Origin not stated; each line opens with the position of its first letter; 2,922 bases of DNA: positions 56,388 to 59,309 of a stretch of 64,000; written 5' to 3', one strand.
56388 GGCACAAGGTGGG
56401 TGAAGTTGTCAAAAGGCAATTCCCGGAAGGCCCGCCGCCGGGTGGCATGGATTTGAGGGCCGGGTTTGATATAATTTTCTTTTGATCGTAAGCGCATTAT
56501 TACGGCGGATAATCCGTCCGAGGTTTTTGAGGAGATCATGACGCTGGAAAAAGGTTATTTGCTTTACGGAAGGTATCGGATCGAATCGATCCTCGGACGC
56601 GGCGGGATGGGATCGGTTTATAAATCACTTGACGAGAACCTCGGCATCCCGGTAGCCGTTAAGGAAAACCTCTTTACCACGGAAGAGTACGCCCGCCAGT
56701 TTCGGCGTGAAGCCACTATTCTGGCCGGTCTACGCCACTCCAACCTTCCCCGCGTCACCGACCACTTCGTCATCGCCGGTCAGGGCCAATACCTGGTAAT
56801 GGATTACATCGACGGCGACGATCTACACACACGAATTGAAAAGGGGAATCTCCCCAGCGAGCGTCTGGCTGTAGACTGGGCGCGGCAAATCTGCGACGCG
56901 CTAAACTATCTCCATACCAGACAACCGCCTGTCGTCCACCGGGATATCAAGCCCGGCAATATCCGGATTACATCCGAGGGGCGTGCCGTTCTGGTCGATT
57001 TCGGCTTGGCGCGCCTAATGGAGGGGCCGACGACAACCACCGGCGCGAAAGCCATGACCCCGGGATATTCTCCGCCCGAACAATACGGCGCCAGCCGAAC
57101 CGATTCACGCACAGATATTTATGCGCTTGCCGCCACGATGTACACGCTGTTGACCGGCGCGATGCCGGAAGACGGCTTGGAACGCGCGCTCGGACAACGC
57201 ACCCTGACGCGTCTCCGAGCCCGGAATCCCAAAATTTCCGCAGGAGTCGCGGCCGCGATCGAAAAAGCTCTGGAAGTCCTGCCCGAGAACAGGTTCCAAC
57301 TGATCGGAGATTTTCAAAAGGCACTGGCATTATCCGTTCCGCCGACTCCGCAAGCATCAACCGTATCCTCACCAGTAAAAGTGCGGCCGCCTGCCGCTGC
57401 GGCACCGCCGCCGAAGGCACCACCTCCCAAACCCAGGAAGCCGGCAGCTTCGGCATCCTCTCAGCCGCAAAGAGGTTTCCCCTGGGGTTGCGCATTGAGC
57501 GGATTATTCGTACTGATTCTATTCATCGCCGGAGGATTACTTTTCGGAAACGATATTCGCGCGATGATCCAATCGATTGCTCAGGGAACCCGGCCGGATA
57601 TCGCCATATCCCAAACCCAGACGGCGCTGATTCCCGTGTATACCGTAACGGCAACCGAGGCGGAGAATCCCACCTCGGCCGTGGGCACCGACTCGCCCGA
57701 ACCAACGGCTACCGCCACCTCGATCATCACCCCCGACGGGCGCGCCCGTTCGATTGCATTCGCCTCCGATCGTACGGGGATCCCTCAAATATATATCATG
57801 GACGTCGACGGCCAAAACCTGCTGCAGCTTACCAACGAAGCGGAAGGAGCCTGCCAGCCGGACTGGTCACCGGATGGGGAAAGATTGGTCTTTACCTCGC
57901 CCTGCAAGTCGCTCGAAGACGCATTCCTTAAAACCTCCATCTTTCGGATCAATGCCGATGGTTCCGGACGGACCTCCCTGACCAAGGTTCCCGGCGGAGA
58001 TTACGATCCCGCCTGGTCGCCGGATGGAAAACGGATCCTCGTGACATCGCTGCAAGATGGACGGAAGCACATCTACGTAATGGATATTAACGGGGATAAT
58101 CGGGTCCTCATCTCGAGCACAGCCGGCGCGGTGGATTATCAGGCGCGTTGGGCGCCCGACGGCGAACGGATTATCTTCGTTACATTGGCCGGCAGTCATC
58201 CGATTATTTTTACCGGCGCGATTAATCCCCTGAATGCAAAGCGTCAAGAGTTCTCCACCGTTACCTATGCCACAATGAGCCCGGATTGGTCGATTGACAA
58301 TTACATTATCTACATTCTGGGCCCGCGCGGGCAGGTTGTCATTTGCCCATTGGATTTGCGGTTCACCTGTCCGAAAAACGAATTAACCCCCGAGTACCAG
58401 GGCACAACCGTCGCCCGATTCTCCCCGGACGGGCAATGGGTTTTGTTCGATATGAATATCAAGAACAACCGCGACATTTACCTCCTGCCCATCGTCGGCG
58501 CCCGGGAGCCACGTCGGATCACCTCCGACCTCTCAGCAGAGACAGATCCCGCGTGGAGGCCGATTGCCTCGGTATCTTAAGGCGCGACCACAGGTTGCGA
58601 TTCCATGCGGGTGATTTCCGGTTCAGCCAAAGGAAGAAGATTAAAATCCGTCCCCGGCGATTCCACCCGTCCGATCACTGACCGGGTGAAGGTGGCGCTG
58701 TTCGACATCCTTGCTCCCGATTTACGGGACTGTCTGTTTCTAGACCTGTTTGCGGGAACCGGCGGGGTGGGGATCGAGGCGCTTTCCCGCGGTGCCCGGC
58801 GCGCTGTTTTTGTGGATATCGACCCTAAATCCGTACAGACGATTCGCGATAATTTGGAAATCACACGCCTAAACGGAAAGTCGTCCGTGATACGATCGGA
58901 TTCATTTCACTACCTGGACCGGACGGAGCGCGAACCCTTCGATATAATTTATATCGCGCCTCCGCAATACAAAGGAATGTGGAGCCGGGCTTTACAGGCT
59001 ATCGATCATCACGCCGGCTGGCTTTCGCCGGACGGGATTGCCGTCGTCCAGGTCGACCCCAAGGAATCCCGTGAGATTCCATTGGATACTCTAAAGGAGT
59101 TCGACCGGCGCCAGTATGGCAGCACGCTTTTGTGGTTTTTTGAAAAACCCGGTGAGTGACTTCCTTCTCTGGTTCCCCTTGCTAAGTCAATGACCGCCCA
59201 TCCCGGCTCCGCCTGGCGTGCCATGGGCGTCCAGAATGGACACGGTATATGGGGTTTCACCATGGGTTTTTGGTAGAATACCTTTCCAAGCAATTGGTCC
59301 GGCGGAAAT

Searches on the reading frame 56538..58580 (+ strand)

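Call 4: search_protein_families(library=pfam, proteins=[window:56538-58580:+], max_evalue=0.01)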
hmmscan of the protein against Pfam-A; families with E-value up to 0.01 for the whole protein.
window:56538-58580:+ (680 aa): 8 families
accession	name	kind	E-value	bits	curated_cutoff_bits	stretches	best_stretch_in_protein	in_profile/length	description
PF00069.31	Pkinase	-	2.7e-39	135.6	31.7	1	13-252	1-251/263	Protein kinase domain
PF07714.23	PK_Tyr_Ser-Thr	-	6.1e-27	95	23.1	1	15-252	3-248/258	Protein tyrosine and serine/threonine kinase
PF07676.18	PD40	-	7.5e-21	74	20.9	1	479-514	2-38/38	WD40-like Beta Propeller Repeat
PF00930.27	DPPIV_N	-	9.5e-08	31.6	22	0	396-503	243-346/354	Dipeptidyl peptidase IV (DPP IV) N-terminal region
PF01636.29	APH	-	3.1e-07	30.8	23.2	1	132-160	170-199/239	Phosphotransferase enzyme family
PF03109.22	ABC1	-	1.3e-06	28.2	22.9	1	64-162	126-218/244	ABC1 atypical kinase-like domain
PF25460.1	Beta-prop_Aladin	-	3.5e-05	23.5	171.1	0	492-549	117-172/340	Aladin seven-bladed propeller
PF25174.1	Beta-prop_THOC3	-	0.00013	21.5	305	1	485-582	88-181/272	THOC3 beta-propeller domain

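Call 5: search_protein_families(library=ncbifam, proteins=[window:56538-58580:+], max_evalue=0.01)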
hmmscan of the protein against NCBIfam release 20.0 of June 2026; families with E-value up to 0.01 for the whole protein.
window:56538-58580:+ (680 aa): 24 families
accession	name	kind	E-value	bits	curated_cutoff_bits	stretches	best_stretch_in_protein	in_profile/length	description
NF033483.0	PknB_PASTA_kin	equivalog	5.2e-57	194.1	450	1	6-298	2-300/563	Stk1 family PASTA domain-containing Ser/Thr kinase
TIGR02800.1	propeller_TolB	equivalog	1.2e-47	162.8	343.15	3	420-600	175-347/418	Tol-Pal system beta propeller repeat protein TolB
NF047741.1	antiphage_MADS6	equivalog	5.9e-44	150.6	460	2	2-128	486-610/612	methylation-associated defense system protein kinase MAD6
NF052427.1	StpK7MSMEG_1200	equivalog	1.8e-38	132.4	900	1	10-263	6-265/601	serine/threonine protein kinase StpK7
NF038150.1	lanthi_synth_IV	equivalog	3e-33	115.2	650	1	6-266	184-456/851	class IV lanthionine synthetase LanL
NF033442.0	BREX_PglW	equivalog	4e-20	71.2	990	1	4-217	505-716/1391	BREX system serine/threonine kinase PglW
NF002183.0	PRK01029.1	equivalog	1.6e-19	70.2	405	3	397-458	288-349/429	Tol-Pal system protein TolB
NF009651.0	PRK13184.1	equivalog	2.7e-19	68.7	839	1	11-263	2-287/932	serine/threonine-protein kinase PknD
NF038151.1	lanthi_synth_III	equivalog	2.3e-18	66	575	1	12-245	221-462/833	class III lanthionine synthetase LanKC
NF053518.1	DipepPtdsDpp5Prph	equivalog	9.5e-17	60.7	900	2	442-549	18-124/655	dipeptidyl-peptidase Dpp5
TIGR03903.1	TOMM_kin_cyc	equivalog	8.5e-16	57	705.75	1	47-208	17-186/1267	TOMM system kinase/cyclase fusion protein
NF033523.0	lasso_peptidase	equivalog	1.2e-13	50.8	400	2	489-551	91-152/638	Atxe2 family lasso peptide isopeptidase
NF003124.0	PRK04043.1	equivalog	8.9e-11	41.2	428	1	494-593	241-336/419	Tol-Pal system protein TolB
NF053615.1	SerThrKinAfsKStmc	equivalog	1.3e-10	40.6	1300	1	17-213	19-215/809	protein serine/threonine kinase AfsK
TIGR03724.2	arch_bud32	equivalog_domain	4.1e-09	36.2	125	1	55-161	40-134/193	KEOPS complex kinase/ATPase Bud32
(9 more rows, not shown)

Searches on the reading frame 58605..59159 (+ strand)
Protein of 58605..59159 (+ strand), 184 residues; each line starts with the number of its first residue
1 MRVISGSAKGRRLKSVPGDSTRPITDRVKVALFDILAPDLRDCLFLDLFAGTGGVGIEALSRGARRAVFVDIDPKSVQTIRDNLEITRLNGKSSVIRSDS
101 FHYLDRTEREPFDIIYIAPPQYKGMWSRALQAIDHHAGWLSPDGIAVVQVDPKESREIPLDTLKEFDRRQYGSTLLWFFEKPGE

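Call 43: search_protein_families(library=pfam, proteins=[window:58605-59159:+], max_evalue=0.0001)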
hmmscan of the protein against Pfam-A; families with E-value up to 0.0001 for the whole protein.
window:58605-59159:+ (184 aa): 4 families
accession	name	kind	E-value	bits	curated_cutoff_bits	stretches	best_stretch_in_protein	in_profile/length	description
PF03602.21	Cons_hypoth95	-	3.8e-48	164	24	1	1-179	1-181/182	Conserved hypothetical protein 95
PF05175.20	MTS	-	6.3e-06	26.4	23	1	44-133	34-122/170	Methyltransferase small domain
PF13649.12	Methyltransf_25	-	1.1e-05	26.4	27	1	46-144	2-97/97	Methyltransferase domain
PF02475.24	TRM5-TYW2_MTfase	-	2.4e-05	24.8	28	1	45-102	40-98/164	TRM5/TYW2 methyltransferase domain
